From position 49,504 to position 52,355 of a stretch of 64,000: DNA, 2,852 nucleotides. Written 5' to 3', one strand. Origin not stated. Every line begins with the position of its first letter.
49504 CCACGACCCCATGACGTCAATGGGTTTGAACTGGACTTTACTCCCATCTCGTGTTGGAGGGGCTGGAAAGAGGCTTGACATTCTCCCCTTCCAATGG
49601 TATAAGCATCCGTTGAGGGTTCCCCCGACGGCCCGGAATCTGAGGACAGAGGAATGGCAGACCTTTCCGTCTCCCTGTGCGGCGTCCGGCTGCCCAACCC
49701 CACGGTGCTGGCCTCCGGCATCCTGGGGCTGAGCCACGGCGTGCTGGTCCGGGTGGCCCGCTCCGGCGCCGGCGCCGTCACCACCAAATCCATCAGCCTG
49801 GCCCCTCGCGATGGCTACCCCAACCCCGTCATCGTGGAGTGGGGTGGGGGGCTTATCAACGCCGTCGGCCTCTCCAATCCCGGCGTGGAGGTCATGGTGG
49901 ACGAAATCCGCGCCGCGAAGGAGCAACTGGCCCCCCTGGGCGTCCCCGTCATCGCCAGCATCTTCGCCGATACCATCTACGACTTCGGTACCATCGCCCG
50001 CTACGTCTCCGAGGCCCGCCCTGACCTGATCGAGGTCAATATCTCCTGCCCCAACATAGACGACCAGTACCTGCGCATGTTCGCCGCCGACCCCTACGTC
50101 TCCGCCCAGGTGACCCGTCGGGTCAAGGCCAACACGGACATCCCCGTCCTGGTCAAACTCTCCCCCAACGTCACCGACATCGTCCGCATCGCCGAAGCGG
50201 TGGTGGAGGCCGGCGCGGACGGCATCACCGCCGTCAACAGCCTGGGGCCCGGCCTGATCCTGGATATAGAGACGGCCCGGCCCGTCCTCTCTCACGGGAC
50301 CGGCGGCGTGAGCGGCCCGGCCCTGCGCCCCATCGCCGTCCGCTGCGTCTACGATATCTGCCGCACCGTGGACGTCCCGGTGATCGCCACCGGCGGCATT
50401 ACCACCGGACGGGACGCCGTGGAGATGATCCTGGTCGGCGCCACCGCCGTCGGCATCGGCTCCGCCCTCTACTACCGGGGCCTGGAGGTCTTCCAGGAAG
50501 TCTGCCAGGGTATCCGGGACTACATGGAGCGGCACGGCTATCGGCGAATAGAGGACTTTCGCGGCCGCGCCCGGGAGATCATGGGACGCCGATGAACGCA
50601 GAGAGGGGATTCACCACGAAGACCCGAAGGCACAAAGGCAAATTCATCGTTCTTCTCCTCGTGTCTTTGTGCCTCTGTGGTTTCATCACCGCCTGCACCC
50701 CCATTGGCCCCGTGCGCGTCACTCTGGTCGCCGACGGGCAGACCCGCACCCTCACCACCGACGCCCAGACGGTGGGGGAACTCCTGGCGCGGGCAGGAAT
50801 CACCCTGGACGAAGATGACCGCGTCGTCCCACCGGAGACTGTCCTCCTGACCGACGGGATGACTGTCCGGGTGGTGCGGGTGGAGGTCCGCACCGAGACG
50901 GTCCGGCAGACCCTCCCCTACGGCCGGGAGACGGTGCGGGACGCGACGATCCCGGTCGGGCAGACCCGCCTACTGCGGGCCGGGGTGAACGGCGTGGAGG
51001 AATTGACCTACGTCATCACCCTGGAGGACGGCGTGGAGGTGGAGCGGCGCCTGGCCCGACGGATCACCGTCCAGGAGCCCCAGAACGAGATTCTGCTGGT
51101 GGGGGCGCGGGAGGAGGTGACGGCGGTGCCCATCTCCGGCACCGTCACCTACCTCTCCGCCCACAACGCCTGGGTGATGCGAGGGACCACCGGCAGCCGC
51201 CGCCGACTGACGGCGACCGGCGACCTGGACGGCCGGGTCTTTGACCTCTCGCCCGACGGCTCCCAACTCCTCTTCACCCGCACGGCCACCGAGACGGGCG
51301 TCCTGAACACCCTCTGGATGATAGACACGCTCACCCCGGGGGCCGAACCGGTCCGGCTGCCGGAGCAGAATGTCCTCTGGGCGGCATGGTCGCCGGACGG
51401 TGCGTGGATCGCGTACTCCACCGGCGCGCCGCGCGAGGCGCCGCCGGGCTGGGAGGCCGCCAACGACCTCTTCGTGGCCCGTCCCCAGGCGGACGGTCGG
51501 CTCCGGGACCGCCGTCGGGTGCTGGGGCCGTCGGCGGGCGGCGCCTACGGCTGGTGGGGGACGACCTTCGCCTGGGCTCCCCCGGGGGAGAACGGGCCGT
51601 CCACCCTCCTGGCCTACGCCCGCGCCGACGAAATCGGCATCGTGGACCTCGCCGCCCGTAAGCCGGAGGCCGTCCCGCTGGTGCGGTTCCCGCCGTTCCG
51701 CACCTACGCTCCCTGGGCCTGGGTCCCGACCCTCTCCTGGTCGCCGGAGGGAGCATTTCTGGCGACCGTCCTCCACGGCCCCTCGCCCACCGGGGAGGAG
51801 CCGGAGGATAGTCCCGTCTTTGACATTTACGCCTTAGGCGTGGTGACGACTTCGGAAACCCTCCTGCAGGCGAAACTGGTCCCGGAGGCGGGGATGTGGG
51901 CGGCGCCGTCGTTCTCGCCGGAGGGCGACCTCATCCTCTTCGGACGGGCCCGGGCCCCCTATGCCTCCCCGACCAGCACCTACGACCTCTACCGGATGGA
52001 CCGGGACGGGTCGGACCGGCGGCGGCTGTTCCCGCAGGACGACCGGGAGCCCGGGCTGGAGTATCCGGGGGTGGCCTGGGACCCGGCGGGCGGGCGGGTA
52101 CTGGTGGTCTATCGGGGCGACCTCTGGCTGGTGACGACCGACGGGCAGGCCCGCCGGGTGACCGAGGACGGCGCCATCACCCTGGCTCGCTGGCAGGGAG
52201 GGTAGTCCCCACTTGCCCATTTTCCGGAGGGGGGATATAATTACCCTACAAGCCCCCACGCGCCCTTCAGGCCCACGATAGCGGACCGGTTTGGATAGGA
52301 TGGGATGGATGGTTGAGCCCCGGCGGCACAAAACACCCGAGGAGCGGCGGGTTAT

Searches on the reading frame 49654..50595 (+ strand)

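Call 21: search_protein_families(library=pfam, proteins=[window:49654-50595:+], max_evalue=0.00001)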
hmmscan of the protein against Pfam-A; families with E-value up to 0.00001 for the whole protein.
window:49654-50595:+ (313 aa): 5 families
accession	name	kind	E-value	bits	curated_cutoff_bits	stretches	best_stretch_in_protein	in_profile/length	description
PF01180.27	DHO_dh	-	2.1e-75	254.1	27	1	4-291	2-291/291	Dihydroorotate dehydrogenase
PF01207.24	Dus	-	3.1e-07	30.3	20.4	0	228-275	172-220/311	Dihydrouridine synthase (Dus)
PF03060.21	NMO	-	3.7e-06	27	28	1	228-272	181-225/331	Nitronate monooxygenase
PF00478.31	IMPDH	-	7.1e-06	25.7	25.6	0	155-272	137-239/345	IMP dehydrogenase / GMP reductase domain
PF01070.24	FMN_dh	-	7.9e-06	25.6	24.9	0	146-275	202-308/350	FMN-dependent dehydrogenase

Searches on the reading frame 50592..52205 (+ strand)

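Call 21: search_protein_families(library=pfam, proteins=[window:50592-52205:+], max_evalue=0.00001)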
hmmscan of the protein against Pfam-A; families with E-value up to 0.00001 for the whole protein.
window:50592-52205:+ (537 aa): 4 families
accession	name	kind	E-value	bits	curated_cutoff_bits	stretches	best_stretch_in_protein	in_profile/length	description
PF07501.17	G5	-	1.1e-16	61.3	23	1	100-172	2-74/75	G5 domain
PF03990.20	DUF348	-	7.5e-14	51.6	24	1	43-81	1-39/41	G5-linked-Ubiquitin-like domain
PF07676.18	PD40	-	3.2e-07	30.6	20.9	0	263-276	13-26/38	WD40-like Beta Propeller Repeat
PF00930.27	DPPIV_N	-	8.2e-07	28.5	22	0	220-276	1-60/354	Dipeptidyl peptidase IV (DPP IV) N-terminal region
